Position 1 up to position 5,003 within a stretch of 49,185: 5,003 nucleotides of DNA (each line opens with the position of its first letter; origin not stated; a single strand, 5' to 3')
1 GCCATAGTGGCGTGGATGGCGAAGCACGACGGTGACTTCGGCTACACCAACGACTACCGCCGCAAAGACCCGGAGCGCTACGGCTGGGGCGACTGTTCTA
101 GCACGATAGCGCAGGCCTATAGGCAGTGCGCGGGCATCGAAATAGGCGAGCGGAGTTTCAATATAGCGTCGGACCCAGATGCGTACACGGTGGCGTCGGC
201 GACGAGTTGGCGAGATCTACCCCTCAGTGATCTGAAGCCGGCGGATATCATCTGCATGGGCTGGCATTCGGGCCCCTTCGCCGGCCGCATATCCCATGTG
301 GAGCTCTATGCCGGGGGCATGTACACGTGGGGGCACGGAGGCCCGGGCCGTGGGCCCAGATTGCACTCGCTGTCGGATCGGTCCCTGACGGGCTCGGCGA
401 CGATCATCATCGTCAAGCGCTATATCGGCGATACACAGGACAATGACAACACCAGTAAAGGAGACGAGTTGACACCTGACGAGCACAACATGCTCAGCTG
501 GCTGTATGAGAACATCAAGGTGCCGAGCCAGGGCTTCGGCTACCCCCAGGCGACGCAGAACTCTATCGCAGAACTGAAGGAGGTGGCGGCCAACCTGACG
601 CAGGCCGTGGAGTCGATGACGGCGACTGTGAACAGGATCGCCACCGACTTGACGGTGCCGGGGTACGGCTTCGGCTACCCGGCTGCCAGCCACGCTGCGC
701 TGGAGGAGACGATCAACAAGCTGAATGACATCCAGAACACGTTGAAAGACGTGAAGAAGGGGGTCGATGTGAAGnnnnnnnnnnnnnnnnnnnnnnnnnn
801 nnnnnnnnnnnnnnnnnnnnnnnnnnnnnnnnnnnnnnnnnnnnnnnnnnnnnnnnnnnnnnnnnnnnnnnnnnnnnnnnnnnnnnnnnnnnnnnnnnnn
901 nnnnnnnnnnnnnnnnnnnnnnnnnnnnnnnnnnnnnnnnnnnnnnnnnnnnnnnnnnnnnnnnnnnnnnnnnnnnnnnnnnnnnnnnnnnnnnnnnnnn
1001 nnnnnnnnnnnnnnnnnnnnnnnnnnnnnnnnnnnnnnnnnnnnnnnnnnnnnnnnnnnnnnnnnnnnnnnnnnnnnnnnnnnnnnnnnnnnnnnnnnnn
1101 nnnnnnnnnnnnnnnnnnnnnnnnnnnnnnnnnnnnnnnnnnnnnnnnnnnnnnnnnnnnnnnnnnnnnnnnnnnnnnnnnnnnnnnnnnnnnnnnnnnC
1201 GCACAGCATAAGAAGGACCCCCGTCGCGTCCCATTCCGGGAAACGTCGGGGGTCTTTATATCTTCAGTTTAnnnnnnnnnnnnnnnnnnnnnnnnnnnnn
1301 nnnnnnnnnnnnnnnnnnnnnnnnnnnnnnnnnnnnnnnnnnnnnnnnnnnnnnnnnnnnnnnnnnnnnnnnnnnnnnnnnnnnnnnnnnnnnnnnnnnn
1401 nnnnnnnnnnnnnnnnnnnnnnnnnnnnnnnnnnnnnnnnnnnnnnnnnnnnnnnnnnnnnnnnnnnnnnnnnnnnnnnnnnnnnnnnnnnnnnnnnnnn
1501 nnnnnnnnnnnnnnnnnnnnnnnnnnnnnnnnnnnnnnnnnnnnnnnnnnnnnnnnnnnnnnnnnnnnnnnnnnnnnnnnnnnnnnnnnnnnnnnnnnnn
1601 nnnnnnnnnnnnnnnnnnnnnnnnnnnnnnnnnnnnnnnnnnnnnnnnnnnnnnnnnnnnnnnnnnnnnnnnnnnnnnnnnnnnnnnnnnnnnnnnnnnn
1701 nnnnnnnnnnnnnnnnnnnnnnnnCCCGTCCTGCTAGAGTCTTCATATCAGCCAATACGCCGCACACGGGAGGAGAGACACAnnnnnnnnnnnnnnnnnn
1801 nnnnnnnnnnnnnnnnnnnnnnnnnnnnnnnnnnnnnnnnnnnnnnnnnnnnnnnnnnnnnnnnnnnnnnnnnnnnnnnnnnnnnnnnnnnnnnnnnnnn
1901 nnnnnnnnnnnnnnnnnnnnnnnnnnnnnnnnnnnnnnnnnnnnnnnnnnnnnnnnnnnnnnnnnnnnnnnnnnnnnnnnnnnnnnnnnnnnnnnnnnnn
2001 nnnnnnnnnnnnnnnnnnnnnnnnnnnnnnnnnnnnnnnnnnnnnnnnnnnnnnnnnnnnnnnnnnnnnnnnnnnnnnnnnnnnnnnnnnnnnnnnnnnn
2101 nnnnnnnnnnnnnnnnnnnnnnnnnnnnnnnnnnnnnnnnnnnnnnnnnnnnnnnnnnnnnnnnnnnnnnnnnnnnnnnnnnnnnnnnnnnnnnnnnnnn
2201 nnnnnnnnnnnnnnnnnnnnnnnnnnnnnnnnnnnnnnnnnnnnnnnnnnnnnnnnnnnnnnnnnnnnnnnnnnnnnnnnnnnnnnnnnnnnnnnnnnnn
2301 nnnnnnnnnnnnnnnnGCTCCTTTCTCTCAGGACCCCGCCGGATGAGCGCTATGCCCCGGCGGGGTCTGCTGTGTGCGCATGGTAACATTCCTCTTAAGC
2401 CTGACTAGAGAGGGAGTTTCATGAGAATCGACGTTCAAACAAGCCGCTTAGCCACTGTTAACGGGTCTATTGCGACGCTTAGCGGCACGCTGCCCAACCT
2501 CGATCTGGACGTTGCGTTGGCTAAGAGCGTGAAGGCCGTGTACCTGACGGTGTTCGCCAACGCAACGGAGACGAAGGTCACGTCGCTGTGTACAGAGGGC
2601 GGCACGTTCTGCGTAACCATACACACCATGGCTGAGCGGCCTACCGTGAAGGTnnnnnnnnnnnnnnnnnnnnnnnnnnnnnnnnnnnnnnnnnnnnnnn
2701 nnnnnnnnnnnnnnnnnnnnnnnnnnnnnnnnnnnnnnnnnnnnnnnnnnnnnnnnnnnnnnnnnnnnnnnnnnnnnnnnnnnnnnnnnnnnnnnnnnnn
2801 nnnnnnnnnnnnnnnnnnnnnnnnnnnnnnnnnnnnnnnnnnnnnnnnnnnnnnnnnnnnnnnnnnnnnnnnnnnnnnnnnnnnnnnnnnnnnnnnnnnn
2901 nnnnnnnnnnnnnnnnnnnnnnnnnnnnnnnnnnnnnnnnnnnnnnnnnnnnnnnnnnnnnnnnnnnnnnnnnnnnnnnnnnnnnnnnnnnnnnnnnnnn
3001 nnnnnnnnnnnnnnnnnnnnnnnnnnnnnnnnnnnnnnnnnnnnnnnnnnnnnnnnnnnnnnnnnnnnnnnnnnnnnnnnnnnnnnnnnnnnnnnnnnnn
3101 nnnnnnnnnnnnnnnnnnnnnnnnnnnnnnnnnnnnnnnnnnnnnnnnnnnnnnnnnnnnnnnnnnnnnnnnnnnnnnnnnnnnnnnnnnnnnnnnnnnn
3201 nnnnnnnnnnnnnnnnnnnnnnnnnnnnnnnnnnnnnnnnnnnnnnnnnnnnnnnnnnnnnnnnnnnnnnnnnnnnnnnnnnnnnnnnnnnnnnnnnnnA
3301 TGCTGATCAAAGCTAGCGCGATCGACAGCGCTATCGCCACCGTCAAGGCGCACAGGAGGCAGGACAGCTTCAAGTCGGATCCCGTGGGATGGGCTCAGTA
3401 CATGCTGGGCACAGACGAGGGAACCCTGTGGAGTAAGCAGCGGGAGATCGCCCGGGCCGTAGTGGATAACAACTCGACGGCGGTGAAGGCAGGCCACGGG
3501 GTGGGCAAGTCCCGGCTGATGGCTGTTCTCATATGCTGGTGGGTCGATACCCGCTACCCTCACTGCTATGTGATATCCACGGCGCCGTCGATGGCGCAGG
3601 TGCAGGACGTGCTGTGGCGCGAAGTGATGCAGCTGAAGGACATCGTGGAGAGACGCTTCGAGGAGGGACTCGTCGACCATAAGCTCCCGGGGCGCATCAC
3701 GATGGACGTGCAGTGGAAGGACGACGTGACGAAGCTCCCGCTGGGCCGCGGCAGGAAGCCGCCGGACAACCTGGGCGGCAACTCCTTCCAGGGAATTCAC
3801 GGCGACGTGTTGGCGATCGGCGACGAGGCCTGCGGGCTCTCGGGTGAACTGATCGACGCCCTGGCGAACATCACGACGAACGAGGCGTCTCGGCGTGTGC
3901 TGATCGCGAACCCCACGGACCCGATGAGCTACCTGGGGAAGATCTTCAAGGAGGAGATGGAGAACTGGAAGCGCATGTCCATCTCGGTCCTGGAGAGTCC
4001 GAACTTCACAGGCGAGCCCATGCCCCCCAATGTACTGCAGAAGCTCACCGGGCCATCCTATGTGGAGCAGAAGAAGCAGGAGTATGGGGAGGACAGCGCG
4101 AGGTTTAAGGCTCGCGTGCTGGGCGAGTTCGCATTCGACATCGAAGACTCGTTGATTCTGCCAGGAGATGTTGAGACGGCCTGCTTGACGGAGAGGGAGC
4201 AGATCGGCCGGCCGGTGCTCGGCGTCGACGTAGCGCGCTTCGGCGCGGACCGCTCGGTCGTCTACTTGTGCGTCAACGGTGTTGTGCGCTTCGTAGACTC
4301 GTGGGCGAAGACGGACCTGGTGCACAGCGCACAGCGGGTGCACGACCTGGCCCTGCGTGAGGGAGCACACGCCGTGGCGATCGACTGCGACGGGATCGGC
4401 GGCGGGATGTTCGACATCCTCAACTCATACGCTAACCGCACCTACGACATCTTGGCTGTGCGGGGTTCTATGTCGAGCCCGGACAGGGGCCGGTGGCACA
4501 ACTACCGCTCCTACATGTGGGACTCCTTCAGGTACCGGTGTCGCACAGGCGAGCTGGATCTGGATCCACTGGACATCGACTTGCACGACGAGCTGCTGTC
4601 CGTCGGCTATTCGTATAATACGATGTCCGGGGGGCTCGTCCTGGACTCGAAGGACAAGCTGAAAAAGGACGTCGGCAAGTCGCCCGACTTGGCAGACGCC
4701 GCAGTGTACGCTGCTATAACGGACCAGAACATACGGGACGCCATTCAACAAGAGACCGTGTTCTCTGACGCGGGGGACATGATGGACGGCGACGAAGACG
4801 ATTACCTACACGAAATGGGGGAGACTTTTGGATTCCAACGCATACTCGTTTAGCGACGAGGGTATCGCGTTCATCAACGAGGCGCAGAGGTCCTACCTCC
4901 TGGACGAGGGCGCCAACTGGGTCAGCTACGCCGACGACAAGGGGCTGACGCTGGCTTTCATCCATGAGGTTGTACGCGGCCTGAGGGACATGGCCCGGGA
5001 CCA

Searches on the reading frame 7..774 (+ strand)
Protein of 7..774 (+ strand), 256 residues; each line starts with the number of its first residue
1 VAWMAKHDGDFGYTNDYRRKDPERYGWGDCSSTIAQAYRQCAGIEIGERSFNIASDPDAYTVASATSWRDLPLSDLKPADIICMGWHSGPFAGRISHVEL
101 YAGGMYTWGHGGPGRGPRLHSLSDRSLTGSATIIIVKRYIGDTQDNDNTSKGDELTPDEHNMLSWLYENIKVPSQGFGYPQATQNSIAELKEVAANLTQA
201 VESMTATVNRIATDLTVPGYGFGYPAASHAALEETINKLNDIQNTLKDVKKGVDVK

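Call 56: search_protein_families(library=pfam, alignment_id=A1, max_evalue=0.01)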
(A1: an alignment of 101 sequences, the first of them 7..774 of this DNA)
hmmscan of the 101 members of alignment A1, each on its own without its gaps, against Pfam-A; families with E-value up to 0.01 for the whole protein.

A. member 1, window:7-774:+ (256 aa): 1 family
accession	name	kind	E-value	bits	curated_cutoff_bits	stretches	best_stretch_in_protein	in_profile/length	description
PF00877.26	NLPC_P60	-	0.0019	18.6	23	1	24-104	3-74/105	NlpC/P60 family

B. families by the number of members that match (of 101 scanned): 24 families
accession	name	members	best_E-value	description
PF00303.24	Thymidylat_synt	1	4.6e-118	Thymidylate synthase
PF00145.23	DNA_methylase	1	1.1e-36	C-5 cytosine-specific DNA methylase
PF22769.1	DCD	1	6.3e-33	dCTP deaminase-like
PF00186.24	DHFR_1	1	1e-30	Dihydrofolate reductase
PF04055.27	Radical_SAM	1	3.8e-16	Radical SAM superfamily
PF00462.30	Glutaredoxin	1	1.2e-14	Glutaredoxin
PF02467.21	Whib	1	2.5e-11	Transcription factor WhiB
PF13479.12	AAA_24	1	7e-10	AAA domain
PF06559.16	DCD_N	1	2.4e-06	2'-deoxycytidine 5'-triphosphate deaminase (DCD) N-terminal domain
PF13521.12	AAA_28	1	6.7e-06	AAA domain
PF13353.11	Fer4_12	1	9.6e-06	4Fe-4S single cluster domain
PF02223.23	Thymidylate_kin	1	5.3e-05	Thymidylate kinase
PF05768.20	Glrx-like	1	0.0001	Glutaredoxin-like domain (DUF836)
PF13412.12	HTH_24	1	0.00055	Winged helix-turn-helix DNA-binding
PF13404.12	HTH_AsnC-type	1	0.00058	AsnC-type helix-turn-helix domain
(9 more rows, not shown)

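Call 67: search_protein_families(library=phrogs, alignment_id=A1, max_evalue=0.001)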
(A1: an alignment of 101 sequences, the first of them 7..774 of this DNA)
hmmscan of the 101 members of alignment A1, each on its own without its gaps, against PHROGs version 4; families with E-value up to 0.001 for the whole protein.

A. member 1, window:7-774:+ (256 aa): 0 families

B. families by the number of members that match (of 101 scanned): 39 families (the first 25 are shown)
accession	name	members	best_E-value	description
phrog_160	-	1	5.7e-120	thymidylate synthase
phrog_5682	-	1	2.6e-66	thymidylate synthase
phrog_116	-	1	7.1e-52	DNA methyltransferase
phrog_363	-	1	7.2e-48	DNA methyltransferase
phrog_1663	-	1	1.5e-42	dCTP deaminase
phrog_316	-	1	2.1e-28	dihydrofolate reductase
phrog_5131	-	1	2e-27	thymidylate synthase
phrog_1008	-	1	1.4e-25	DNA methyltransferase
phrog_22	-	1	5.8e-22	thioredoxin domain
phrog_1674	-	1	1.1e-18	exonuclease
phrog_124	-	1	2.6e-16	Sak4-like ssDNA annealing protein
phrog_1981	-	1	9.3e-16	-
phrog_472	-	1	1.5e-14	WhiB transcriptional factor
phrog_3676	-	1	2.3e-13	thymidylate synthase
phrog_10223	-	1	1.1e-12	DNA methyltransferase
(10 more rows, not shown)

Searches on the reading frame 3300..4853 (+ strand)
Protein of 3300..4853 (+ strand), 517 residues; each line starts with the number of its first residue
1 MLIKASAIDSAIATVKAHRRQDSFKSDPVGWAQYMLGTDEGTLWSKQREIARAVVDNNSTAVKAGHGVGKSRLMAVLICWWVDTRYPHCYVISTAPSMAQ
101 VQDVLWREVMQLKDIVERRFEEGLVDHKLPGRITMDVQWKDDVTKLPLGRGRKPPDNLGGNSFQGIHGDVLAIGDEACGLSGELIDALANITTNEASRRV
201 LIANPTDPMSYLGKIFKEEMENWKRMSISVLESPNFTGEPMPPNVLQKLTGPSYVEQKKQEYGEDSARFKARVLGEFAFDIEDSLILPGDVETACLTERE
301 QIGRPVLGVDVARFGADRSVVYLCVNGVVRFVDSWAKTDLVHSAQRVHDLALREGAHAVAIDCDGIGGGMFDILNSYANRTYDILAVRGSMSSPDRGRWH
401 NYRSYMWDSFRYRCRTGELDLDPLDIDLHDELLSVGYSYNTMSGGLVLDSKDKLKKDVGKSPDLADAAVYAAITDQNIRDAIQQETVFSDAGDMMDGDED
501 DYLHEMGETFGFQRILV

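Call 16: search_dna_similar(query=window:3300-4853:+, collection=phages, mode=protein, max_rows=20)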
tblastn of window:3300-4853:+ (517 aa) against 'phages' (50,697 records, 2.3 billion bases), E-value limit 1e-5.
Records with a match: 210; places in all: 210; records where one place covers at least 80% of the query: 26.
Best place of each record, by identity: <60% 210.
By first word of the organism name: Microbacterium 33; Arthrobacter 29; Streptomyces 22; Clostridium 18; Salmonella 15; Escherichia 14; Liberibacter 14; Pseudomonas 11; Caudoviricetes 7; Clavibacter 5; and 23 more.
By host as written in the record: Arthrobacter sp. ATCC 21022 26; - 14; Streptomyces griseus ATCC 10137 10; Microbacterium foliorum NRRL B-24224 SEA 9; Microbacterium foliorum NRRL B-24224 8; Microbacterium paraoxydans NRRL B-14843 7; Clostridium perfringens 7; Microbacterium paraoxydans NWU1 6; and 75 more.
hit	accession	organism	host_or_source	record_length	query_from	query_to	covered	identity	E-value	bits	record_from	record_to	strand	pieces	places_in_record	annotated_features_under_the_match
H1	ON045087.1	Stenotrophomonas virus Jojan60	Stenotrophomonas maltophilia Jojan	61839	3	472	91%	52.6%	2e-137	444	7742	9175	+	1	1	terminase large subunit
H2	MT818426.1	Microbacterium phage Lifes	Microbacterium paraoxydans NRRL B-14843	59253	9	473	90%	40.2%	2e-89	306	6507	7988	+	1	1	21: terminase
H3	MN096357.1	Microbacterium phage WaterT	Microbacterium paraoxydans NRRL B-14843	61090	9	473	90%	40.2%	2e-89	306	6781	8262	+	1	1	22: terminase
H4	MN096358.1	Microbacterium phage LeeroyJenkins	Microbacterium paraoxydans NRRL B-14843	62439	9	473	90%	40.2%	2e-89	306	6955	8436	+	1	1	23: terminase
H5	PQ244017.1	Arthrobacter phage Amavida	Arthrobacter sp. ATCC 21022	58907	5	478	92%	38.0%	1e-81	283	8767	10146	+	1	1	24: terminase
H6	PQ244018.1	Arthrobacter phage Heylee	Arthrobacter sp. ATCC 21022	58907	5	478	92%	38.0%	1e-81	283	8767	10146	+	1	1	24: terminase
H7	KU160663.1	Arthrobacter phage Rings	Arthrobacter sp. ATCC 21022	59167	5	478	92%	38.0%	1e-81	283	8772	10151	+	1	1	21: terminase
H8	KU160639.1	Arthrobacter phage Anansi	Arthrobacter sp. ATCC 21022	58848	5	478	92%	38.0%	4e-81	281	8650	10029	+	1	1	22: terminase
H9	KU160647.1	Arthrobacter phage Gorgeous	Arthrobacter sp. ATCC 21022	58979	5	478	92%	38.0%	4e-81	281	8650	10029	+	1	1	22: terminase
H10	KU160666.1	Arthrobacter phage SorJuana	Arthrobacter sp. ATCC 21022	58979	5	478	92%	38.0%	4e-81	281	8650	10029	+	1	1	22: terminase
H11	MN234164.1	Arthrobacter phage Yeezus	Arthrobacter sp. ATCC 21022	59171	5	478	92%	38.0%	4e-81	281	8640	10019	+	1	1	21: terminase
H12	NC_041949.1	Arthrobacter phage Amigo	Arthrobacter sp. ATCC 21022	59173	5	478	92%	38.0%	4e-81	281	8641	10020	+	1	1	22: terminase large subunit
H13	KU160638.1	Arthrobacter phage Amigo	Arthrobacter sp. ATCC 21022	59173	5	478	92%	38.0%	4e-81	281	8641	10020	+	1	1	22: terminase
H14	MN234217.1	Arthrobacter phage Ichor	Arthrobacter sp. ATCC 21022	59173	5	478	92%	38.0%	4e-81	281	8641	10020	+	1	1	21: terminase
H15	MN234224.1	Arthrobacter phage Jaek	Arthrobacter sp. ATCC 21022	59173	5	478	92%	38.0%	4e-81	281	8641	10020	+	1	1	21: terminase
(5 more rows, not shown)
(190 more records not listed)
